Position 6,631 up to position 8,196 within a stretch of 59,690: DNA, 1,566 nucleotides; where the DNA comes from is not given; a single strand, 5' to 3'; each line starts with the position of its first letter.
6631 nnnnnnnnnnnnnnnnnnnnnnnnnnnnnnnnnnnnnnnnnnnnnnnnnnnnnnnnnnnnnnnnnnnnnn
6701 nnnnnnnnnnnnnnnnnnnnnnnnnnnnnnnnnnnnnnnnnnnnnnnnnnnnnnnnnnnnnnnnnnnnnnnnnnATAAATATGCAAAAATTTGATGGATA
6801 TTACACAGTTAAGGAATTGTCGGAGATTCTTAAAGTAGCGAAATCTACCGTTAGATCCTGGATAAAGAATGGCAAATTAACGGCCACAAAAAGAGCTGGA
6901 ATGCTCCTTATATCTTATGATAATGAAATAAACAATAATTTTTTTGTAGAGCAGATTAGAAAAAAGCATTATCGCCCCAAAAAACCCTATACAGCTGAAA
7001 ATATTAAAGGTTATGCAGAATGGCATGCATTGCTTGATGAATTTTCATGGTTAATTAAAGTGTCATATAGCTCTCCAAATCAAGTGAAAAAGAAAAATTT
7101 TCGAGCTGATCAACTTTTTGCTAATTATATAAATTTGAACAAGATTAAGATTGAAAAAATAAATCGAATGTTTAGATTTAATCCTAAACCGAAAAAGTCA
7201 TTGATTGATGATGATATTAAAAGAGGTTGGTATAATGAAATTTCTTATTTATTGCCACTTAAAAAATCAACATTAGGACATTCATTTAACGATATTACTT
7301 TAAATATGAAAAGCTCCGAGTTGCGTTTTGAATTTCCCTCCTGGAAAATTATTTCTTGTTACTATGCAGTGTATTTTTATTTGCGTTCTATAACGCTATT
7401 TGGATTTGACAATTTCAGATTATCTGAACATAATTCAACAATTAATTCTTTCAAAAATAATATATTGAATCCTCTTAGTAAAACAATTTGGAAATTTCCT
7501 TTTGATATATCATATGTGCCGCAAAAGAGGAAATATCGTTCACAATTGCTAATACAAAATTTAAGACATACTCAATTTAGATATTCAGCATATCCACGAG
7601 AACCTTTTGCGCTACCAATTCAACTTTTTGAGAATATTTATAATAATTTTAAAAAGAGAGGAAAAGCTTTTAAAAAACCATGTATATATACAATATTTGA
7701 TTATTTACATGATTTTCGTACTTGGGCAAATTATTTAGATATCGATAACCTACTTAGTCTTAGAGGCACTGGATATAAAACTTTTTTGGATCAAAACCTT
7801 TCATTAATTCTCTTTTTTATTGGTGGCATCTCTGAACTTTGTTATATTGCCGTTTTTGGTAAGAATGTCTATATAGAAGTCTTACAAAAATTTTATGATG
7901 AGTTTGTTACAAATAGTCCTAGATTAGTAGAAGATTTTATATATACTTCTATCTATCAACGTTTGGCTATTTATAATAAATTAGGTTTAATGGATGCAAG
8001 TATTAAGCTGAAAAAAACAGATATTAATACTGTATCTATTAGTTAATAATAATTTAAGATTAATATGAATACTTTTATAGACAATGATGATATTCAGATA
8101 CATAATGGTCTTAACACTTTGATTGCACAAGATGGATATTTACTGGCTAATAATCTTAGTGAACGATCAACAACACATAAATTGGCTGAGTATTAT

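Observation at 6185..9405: Tight four-gene unit: PD-(D/E)xK nuclease-like, HTH protein with large helical domain, second PD-(D/E)xK-like protein and an orphan (candidate defence or addiction system)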

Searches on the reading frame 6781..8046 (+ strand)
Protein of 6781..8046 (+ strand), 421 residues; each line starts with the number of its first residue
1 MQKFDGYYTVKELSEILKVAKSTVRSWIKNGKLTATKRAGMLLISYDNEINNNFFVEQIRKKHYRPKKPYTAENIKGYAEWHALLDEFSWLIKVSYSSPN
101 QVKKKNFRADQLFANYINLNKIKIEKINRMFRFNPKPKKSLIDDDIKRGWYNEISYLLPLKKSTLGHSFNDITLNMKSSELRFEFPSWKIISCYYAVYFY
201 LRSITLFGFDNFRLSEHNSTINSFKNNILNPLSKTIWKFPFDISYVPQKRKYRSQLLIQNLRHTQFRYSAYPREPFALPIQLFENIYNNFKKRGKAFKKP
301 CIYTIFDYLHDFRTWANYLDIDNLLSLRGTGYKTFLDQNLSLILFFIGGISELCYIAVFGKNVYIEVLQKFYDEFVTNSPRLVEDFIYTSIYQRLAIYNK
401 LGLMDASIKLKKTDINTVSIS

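Call 3: search_protein_families(library=pfam, proteins=[window:6781-8046:+], max_evalue=1)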
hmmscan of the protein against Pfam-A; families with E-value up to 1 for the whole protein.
window:6781-8046:+ (421 aa): 9 families
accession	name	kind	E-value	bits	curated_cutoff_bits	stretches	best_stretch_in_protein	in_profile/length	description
PF12728.13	HTH_17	-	1.2e-08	35.5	27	1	7-44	1-38/51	Helix-turn-helix domain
PF00376.29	MerR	-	0.0005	20.3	28.2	1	9-38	1-31/38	MerR family regulatory protein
PF13411.12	MerR_1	-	0.0013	19.2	21.6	1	8-38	1-31/69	MerR HTH family regulatory protein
PF21531.3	Rv2175c_wHTH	-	0.0029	18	27.1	1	8-44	16-52/57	DNA-binding protein Rv2175c, wHTH domain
PF13518.12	HTH_28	-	0.011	16.3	25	1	4-29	10-34/52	Helix-turn-helix domain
PF01022.26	HTH_5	-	0.016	15.5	22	1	6-25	14-33/47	Bacterial regulatory protein, arsR family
PF13384.12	HTH_23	-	0.048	13.9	24.6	1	8-30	18-40/50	Homeodomain-like domain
PF08220.18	HTH_DeoR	-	0.099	12.8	21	1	6-25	13-32/57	DeoR-like helix-turn-helix domain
PF08281.18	Sigma70_r4_2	-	0.15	12.2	25.7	1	8-32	27-51/54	Sigma-70, region 4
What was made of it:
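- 6781..8046 (+): Gene 2, 421 aa: Xis/MerR/BldC-type HTH (aa 7-44, nt 6799-6912) fused to a conserved all-alpha domain of about 350 aa with no known relatives. HTH_17 at 1.2e-8 (call 3).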

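Call 4: search_protein_families(library=padloc, proteins=[window:6781-8046:+], max_evalue=1)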
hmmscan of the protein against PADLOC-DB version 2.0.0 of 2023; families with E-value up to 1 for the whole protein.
window:6781-8046:+ (421 aa): 1 family
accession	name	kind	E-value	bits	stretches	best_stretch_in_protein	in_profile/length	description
PDLC04133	mad1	-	1.1e-06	26.8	1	7-40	5-38/60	mads_1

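Call 5: search_protein_families(library=ncbifam, proteins=[window:6781-8046:+], max_evalue=1)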
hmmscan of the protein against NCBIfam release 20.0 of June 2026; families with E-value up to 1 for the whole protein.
window:6781-8046:+ (421 aa): 3 families
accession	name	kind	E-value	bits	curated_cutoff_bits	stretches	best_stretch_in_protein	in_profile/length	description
TIGR01764.1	excise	domain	1.9e-07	31.3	28.8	1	7-38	1-32/49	excisionase family DNA-binding protein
NF047737.1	antiphage_MADS1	equivalog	0.0013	18.9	80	1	8-37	4-33/49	methylation-associated defense system helix-turn-helix domain-containing protein MAD1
NF033787.1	HTH_BldC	subfamily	0.062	13.2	77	1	9-36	4-31/49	BldC family transcriptional regulator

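Call 6: search_protein_families(library=phrogs, proteins=[window:6781-8046:+], max_evalue=1)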
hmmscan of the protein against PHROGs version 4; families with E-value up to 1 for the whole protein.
window:6781-8046:+ (421 aa): 19 families
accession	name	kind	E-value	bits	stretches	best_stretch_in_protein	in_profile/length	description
phrog_6401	-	DNA, RNA and nucleotide metabolism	4.4e-06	27.5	1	7-40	9-42/64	DNA binding protein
phrog_10045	-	DNA, RNA and nucleotide metabolism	1.4e-05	25.8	1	6-41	19-54/74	HTH DNA binding protein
phrog_2907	-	integration and excision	0.00012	23.5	1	9-40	8-39/117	excisionase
phrog_5193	-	unknown function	0.0004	21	1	8-63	4-56/225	-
phrog_4149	-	unknown function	0.00044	21.3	1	9-39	93-123/193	-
phrog_66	-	integration and excision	0.00061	20.6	1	5-40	91-126/412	excisionase and transcriptional regulator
phrog_2474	-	transcription regulation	0.0057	17.6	1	3-37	44-78/118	MerR-like transcriptional regulator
phrog_2655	-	integration and excision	0.0085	16.8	1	2-35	109-142/181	excisionase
phrog_57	-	head and packaging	0.026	15.4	1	5-37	10-42/199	terminase small subunit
phrog_1729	-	unknown function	0.032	15.3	1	9-51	94-134/142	-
phrog_6620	-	integration and excision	0.052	14.1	1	8-53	2-47/201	transposase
phrog_20793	-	unknown function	0.058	14.5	1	8-35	8-35/86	-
phrog_989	-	unknown function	0.074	13.9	1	6-29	5-28/70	-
phrog_1889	-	head and packaging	0.086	13.3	1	5-30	20-45/276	terminase small subunit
phrog_575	-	integration and excision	0.15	13.1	1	7-37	13-43/71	Cox-like excisionase and repressor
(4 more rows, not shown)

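Call 24: find_homologous_proteins(query=window:6781-8046:+, max_evalue=0.001)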
Query window:6781-8046:+ (421 aa): 90 proteins with E <= 0.001 among 3312 candidates.
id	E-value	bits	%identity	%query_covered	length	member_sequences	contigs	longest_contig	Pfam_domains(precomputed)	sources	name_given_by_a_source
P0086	2.3e-281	951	100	100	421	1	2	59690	PF12728.14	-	-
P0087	1.3e-145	504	55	97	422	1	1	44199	PF12728.14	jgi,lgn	jgi:excisionase family DNA binding protein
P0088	5.9e-145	502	53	98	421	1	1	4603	PF12728.14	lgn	-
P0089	7.4e-144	498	54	97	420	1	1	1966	PF12728.14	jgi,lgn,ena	-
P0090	5.0e-140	485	51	98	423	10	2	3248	PF12728.14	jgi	jgi:excisionase family DNA binding protein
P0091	1.4e-139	484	52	98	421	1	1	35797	PF12728.14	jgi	jgi:hypothetical protein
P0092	2.4e-138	480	50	97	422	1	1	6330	-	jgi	jgi:hypothetical protein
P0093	4.0e-138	479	53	97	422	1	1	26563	-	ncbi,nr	ncbi:MAG: hypothetical protein HOP27_05465 [Anaerolineales bacterium]|nr:hypothetical protein [Anaer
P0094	9.4e-138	478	51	99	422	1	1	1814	PF12728.14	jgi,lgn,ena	-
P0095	1.7e-137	477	52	98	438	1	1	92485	-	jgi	jgi:hypothetical protein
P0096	2.2e-137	477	52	97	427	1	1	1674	PF12728.14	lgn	-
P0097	4.5e-137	476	50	98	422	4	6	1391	PF12728.14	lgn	-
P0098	6.3e-137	475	52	97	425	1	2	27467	PF12728.14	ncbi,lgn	-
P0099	7.9e-137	475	52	99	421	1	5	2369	PF12728.14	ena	-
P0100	6.1e-136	472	52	96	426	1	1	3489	PF12728.14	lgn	-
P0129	1.1e-126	441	50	97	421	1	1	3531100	PF12728.14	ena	-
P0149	9.0e-119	415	49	98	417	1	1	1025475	PF12728.14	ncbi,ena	-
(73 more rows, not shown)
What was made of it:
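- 6781..8046 (+): About 90 homologous clusters at 40-55% identity and about 420 aa, in several phyla (call 24).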

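Call 26: find_related_loci(query=A2, collection=metagenome_contigs, flank=7000)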
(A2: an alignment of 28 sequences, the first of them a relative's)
Query A2 (421 aa) in metagenome_contigs; peptide patterns used: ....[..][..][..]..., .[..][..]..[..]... (x = any residue, [..] = any of these).
252 stretches matched a pattern; 52 encode a relative of the query (tblastn E <= 1e-3); 52 distinct loci.
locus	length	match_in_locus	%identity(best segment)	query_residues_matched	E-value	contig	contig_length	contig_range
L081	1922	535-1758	54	10-418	8e-161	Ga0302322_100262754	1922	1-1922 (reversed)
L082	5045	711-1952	51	8-421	9e-147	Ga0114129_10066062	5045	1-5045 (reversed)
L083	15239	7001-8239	52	10-421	7e-143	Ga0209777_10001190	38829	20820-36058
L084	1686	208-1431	51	10-418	3e-154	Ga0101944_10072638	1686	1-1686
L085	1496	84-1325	52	7-421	6e-154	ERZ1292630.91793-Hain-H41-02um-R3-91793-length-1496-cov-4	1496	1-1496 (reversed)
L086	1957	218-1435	52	5-411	3e-151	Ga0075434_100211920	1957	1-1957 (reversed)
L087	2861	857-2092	50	8-420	3e-146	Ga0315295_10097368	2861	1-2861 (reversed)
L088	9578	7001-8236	50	9-421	1e-139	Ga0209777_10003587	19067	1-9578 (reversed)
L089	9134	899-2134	50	8-420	2e-139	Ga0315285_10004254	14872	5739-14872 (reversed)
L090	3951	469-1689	50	12-420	6e-141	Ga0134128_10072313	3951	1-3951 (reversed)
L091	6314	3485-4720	49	5-418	1e-136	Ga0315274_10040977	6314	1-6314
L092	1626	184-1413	50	10-418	2e-144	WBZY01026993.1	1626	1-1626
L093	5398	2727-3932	49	9-411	2e-132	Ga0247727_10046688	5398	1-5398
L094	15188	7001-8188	49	23-420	2e-131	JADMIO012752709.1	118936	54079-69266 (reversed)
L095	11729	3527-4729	49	8-410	5e-131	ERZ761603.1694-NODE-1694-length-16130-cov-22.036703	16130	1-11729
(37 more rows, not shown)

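Call 28: search_solved_structures(query=A2, max_evalue=10)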
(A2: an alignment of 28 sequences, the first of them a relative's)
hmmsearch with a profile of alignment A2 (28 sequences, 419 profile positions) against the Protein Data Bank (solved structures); distinct sequences matched with E-value up to 10: 5.
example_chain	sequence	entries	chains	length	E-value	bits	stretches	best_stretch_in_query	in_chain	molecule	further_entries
4j2n_A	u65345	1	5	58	0.023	16.9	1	7-47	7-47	Gp37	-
5i41_B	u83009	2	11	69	0.14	14.3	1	9-51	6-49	Chromosome-anchoring protein RacA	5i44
6amk_A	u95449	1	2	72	0.25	13.5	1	7-47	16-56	Putative DNA-binding protein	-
6ama_A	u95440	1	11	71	0.4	12.8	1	7-40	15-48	Putative DNA-binding protein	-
9pf3_A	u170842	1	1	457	1.1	11.4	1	173-200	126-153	Glycosyltransferase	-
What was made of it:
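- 6781..8046 (+): A PDB profile search also finds only the HTH (call 28).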

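Call 36: predict_structure(alignment_id=A2)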
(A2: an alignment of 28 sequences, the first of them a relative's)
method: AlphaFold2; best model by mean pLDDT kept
length: 421 residues; sequences in the alignment: 28
mean_pLDDT: 89.4   pTM: 0.79
mean pLDDT of the five models: 89.4, 88.9, 88.1, 88.0, 86.7
residues with pLDDT >= 90: 295; 70-90: 92; 50-70: 25; < 50: 9
segments of 3 or more residues with pLDDT < 50: 414-421
pLDDT, mean of each block of 10 residues (from residue 1): 75 90 92 88 88 88 62 63 94 97 96 98 96 90 97 94 93 93 90 97 94 86 94 96 95 91 95 92 96 91 95 82 73 92 98 98 97 91 91 97 93 47 39
secondary structure, 60 per line:
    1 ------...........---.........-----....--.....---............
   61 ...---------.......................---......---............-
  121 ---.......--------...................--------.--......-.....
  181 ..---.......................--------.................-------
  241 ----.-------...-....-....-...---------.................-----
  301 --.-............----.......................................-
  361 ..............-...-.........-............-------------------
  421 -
elements in order: E7-9 H10-17 H21-29 E35-38 E41-45 H49-63 H73-95 H99-104 H109-119 H124-130 H139-157 H169-174 H176-182 H186-208 H217-233 H257-260 H262-265 H279-295 H305-316 H321-359 H361-374 H380-388 H390-401
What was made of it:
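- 6781..8046 (+): AF2 pLDDT 89.4 (call 36).
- Checked: In gene 2, HTH_17 covers aa 7-44 at 35.5 bits against a cut-off of 27 (call 3), and the rest is helical in a pLDDT 89 model (call 36).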

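Call 41: find_encoding_contigs(protein=P0087, flank=5000, max_places=2)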
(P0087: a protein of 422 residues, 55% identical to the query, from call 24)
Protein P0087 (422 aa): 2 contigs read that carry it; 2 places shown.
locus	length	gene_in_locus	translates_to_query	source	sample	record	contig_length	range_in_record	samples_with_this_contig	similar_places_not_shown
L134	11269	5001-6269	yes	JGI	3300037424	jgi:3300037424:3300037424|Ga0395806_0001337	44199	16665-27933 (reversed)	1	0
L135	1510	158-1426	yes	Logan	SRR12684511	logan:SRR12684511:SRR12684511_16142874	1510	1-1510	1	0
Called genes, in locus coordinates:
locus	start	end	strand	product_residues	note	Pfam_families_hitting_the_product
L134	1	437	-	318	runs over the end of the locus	PF13641:Glyco_tranf_2_3, PF00535:Glycos_transf_2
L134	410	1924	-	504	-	PF02366:PMT (weak), PF13231:PMT_2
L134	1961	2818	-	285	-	PF00685:Sulfotransfer_1, PF13469:Sulfotransfer_3 (faint)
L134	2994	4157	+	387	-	-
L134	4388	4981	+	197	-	PF01553:Acyltransferase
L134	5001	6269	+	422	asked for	PF12728:HTH_17 (weak)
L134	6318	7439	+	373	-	PF02065:Melibiase, PF16499:Melibiase_2, PF17801:Melibiase_C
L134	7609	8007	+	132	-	PF00376:MerR, PF13411:MerR_1, PF09278:MerR-DNA-bind (weak)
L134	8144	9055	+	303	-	PF00248:Aldo_ket_red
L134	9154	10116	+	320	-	PF00248:Aldo_ket_red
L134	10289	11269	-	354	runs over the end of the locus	PF01380:SIS (weak), PF10432:bact-PGI_C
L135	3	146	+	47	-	?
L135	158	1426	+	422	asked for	PF12728:HTH_17 (weak)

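Call 42: fold_search(model_id=the predicted structure, library=pdb)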
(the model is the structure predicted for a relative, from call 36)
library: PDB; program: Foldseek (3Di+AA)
matches with E <= 10: 310; with E <= 0.001: 0
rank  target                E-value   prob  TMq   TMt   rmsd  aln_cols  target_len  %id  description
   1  5nv9                  1.9e-01  0.10  0.13  0.12  22.1       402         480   13  Substrate-bound outward-open state of a Na+-coupled sialic acid symporter reveals a novel Na+-site (released 2018-04-04)
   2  6ama_H                2.7e-01  1.00  0.11  0.66   2.6        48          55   27  Structure of S. coelicolor/S. venezuelae BldC-smeA-ssfA complex to 3.09 Angstrom (released 2018-03-28)
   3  5nva                  3.2e-01  0.10  0.14  0.13  20.7       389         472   11  Substrate-bound outward-open state of a Na+-coupled sialic acid symporter reveals a novel Na+-site (released 2018-04-04)
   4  6ama_A                4.0e-01  1.00  0.11  0.68   2.5        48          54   27  Structure of S. coelicolor/S. venezuelae BldC-smeA-ssfA complex to 3.09 Angstrom (released 2018-03-28)
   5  6amk_B                4.0e-01  1.00  0.11  0.70   2.5        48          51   27  Structure of Streptomyces venezuelae BldC-whiI opt complex (released 2018-03-28)
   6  6ama_P                4.0e-01  1.00  0.11  0.66   2.5        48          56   27  Structure of S. coelicolor/S. venezuelae BldC-smeA-ssfA complex to 3.09 Angstrom (released 2018-03-28)
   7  6amk_A                4.4e-01  1.00  0.11  0.70   2.5        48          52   27  Structure of Streptomyces venezuelae BldC-whiI opt complex (released 2018-03-28)
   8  6ama_B                4.6e-01  1.00  0.11  0.66   2.5        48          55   27  Structure of S. coelicolor/S. venezuelae BldC-smeA-ssfA complex to 3.09 Angstrom (released 2018-03-28)
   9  4j2n_A                5.0e-01  1.00  0.10  0.73   1.9        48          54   23  Crystal Structure of mycobacteriophage Pukovnik Xis (released 2013-10-23)
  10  5i44_A                5.5e-01  1.00  0.12  0.61   3.1        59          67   17  Structure of RacA-DNA complex; P21 form (released 2016-05-04)
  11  4j2n_C                5.7e-01  1.00  0.11  0.72   1.8        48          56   23  Crystal Structure of mycobacteriophage Pukovnik Xis (released 2013-10-23)
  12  8e60                  5.7e-01  0.08  0.14  0.14  19.0       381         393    9  X-ray structure of the Deinococcus radiodurans Nramp/MntH divalent transition metal transporter WT in an occluded, manga (released 2023-05-03)
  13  5d90_C                6.2e-01  0.98  0.12  0.33  10.4        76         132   21  Crystal structure of HiNmlR, a MerR family regulator lacking the sensor domain, bound to promoter DNA (released 2016-06-29)
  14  5i44_I                7.1e-01  0.99  0.11  0.58   3.3        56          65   18  Structure of RacA-DNA complex; P21 form (released 2016-05-04)
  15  5d8c_B                7.1e-01  0.97  0.12  0.33  10.8        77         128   21  Crystal structure of HiNmlR, a MerR family regulator lacking the sensor domain, bound to promoter DNA (released 2016-06-29)
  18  6ama_Y                8.9e-01  1.00  0.11  0.64   2.5        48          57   27  Structure of S. coelicolor/S. venezuelae BldC-smeA-ssfA complex to 3.09 Angstrom (released 2018-03-28)
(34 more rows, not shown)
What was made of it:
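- On Excisionase/MerR-type HTH_17 (gene 2 N-terminus): Foldseek probability 1.0 to Xis 4j2n and BldC 6ama (call 42).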

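Call 74: search_protein_families(library=pfam, alignment_id=A6, max_evalue=0.00001)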
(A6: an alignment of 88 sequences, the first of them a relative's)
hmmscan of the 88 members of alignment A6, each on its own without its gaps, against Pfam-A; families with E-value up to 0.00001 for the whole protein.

A. member 1, L081:21-488:+ (156 aa): 1 family
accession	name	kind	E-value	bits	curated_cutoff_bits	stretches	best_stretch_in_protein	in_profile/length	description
PF01553.26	Acyltransferase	-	4.3e-14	52.9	23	1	6-105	22-127/132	Acyltransferase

B. families by the number of members that match (of 88 scanned): 72 families (the first 25 are shown)
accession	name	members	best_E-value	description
PF01063.24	Aminotran_4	3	7e-30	Amino-transferase class IV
PF00665.32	rve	2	6.9e-27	Integrase core domain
PF07883.17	Cupin_2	2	4e-17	Cupin domain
PF00190.28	Cupin_1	2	1.1e-07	Cupin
PF20181.5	DUF6544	1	4.8e-81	Family of unknown function (DUF6544)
PF21900.3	DUF6920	1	8.3e-77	Family of unknown function (DUF6920)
PF01557.24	FAA_hydrolase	1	2.4e-74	Fumarylacetoacetate (FAA) hydrolase C-terminal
PF01610.23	DDE_Tnp_ISL3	1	2.3e-63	Transposase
PF01695.23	IstB_IS21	1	4.4e-61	IstB-like ATP binding protein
PF00326.27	Peptidase_S9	1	1.8e-59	Prolyl oligopeptidase family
PF01965.30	DJ-1_PfpI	1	1.2e-54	DJ-1/PfpI family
PF00591.27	Glycos_transf_3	1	2.6e-46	Glycosyl transferase family, a/b domain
PF10137.14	CAP12-PCTIR_TIR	1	1e-38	CAP12/Pycsar effector protein, TIR domain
PF18860.6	AbiJ_NTD3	1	1.9e-38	AbiJ N-terminal domain 3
PF13365.12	Trypsin_2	1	1.7e-36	Trypsin-like peptidase domain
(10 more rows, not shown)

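Call 75: fold_search(model_id=the predicted structure, library=viral)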
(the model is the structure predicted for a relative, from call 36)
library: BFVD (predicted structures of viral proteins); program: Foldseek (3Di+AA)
matches with E <= 10: 636; with E <= 0.001: 0
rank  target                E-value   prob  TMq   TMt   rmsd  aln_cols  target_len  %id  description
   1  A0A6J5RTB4            1.9e-02  1.00  0.12  0.63   5.2        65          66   29  Excise, DNA binding domain, excisionase family [uncultured Caudovirales phage]
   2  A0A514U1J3            2.9e-02  1.00  0.11  0.57   5.7        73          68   22  (no name in the UniProt tables at hand)
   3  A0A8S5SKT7            4.0e-02  1.00  0.12  0.62   4.0        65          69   23  Pyocin activator protein PrtN [Siphoviridae sp. ct3ka12]
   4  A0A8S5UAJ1            4.3e-02  1.00  0.12  0.61   6.4        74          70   31  Helix-turn-helix domain protein [Caudovirales sp. ctCVG11]
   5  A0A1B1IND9            4.7e-02  1.00  0.11  0.59   7.7        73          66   25  (no name in the UniProt tables at hand)
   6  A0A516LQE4            5.6e-02  1.00  0.12  0.58   5.6        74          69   26  (no name in the UniProt tables at hand)
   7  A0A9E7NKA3            6.7e-02  1.00  0.13  0.56   3.7        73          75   27  (no name in the UniProt tables at hand)
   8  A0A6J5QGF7            7.4e-02  1.00  0.13  0.71   3.1        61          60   23  Excise, DNA binding domain, excisionase family [uncultured Caudovirales phage]
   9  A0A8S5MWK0            7.7e-02  1.00  0.11  0.43   6.1        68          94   22  Transcriptional regulators of sugar metabolism [Siphoviridae sp. ct91l7]
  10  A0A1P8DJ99            8.1e-02  1.00  0.12  0.73   2.4        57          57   28  (no name in the UniProt tables at hand)
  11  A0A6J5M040            8.1e-02  1.00  0.12  0.60   5.6        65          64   34  SinI-like, DNA-binding domain [uncultured Caudovirales phage]
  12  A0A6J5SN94            8.8e-02  1.00  0.12  0.72   3.4        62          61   22  Helix-turn-helix domain containing protein [uncultured Caudovirales phage]
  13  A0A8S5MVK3            9.2e-02  1.00  0.12  0.44   7.8        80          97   19  Helix-turn-helix domain protein [Caudovirales sp. ctUL28]
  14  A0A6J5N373            9.6e-02  1.00  0.12  0.59   3.7        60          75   23  Helix-turn-helix domain containing protein [uncultured Caudovirales phage]
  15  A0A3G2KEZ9            1.0e-01  1.00  0.11  0.64   6.3        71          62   18  DNA binding protein [Arthrobacter phage Corgi]
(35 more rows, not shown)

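Call 78: find_related_loci(query=A2, collection=viral_contigs, flank=6000)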
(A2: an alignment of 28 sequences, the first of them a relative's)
Query A2 (421 aa) in viral_contigs; peptide patterns used: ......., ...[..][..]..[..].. (x = any residue, [..] = any of these).
27 stretches matched a pattern, but none encodes a relative of the query by tblastn (E <= 1e-3).

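Call 92: find_encoding_contigs(protein=P0129, flank=6000, max_places=1)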
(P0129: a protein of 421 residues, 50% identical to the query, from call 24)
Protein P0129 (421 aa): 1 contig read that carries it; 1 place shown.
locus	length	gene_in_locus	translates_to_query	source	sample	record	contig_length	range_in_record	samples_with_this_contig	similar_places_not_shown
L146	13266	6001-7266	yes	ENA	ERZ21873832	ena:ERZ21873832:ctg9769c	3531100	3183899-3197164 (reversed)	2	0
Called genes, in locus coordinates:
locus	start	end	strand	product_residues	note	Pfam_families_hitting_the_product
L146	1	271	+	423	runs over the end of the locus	PF13191:AAA_16 (weak)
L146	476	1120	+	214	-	PF01135:PCMT, PF01209:Ubie_methyltran, PF05175:MTS, PF13489:Methyltransf_23, PF13847:Methyltransf_31, PF08241:Methyltransf_11, PF08242:Methyltransf_12, PF13649:Methyltransf_25, +1 more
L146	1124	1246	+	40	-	-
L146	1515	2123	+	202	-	PF04542:Sigma70_r2, PF08281:Sigma70_r4_2, PF00196:GerE (weak), PF04545:Sigma70_r4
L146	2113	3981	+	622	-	-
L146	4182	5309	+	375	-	PF00704:Glyco_hydro_18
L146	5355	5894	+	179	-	PF04229:GrpB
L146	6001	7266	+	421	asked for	PF12728:HTH_17 (weak)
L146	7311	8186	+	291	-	PF02567:PhzC-PhzF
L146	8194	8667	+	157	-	PF04266:ASCH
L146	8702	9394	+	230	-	PF01177:Asp_Glu_race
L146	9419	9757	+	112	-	PF01588:tRNA_bind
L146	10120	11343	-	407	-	-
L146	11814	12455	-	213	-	PF02308:MgtC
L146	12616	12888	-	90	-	PF14110:DUF4282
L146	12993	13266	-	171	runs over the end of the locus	PF14512:TM1586_NiRdase (faint), PF00881:Nitroreductase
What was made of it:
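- Two of the three gene-2 homologue contigs read with gene annotation (L134, L146) show housekeeping neighbours (calls 41, 92).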

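Call 93: find_encoding_contigs(protein=P0149, flank=6000, max_places=1)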
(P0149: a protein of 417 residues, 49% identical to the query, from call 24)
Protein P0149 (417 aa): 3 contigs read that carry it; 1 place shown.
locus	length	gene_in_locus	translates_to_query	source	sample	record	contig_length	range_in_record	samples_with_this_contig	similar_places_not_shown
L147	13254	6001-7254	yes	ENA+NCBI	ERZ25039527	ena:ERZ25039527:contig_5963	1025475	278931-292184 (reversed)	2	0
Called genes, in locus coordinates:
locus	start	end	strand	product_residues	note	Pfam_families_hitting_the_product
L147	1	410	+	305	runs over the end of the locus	PF01545:Cation_efflux, PF16916:ZT_dimer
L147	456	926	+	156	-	PF03773:ArsP_1 (weak)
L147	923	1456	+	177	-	PF03773:ArsP_1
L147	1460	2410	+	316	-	PF04055:Radical_SAM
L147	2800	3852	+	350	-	PF01758:SBF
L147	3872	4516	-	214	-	PF00589:Phage_integrase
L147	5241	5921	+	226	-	PF01844:HNH, PF13395:HNH_4 (weak), PF14279:HNH_5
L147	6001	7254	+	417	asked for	PF12728:HTH_17 (weak)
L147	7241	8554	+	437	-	-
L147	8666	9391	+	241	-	-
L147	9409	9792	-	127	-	PF00239:Resolvase, PF02796:HTH_7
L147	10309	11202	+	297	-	-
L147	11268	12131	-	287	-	-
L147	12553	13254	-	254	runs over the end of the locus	-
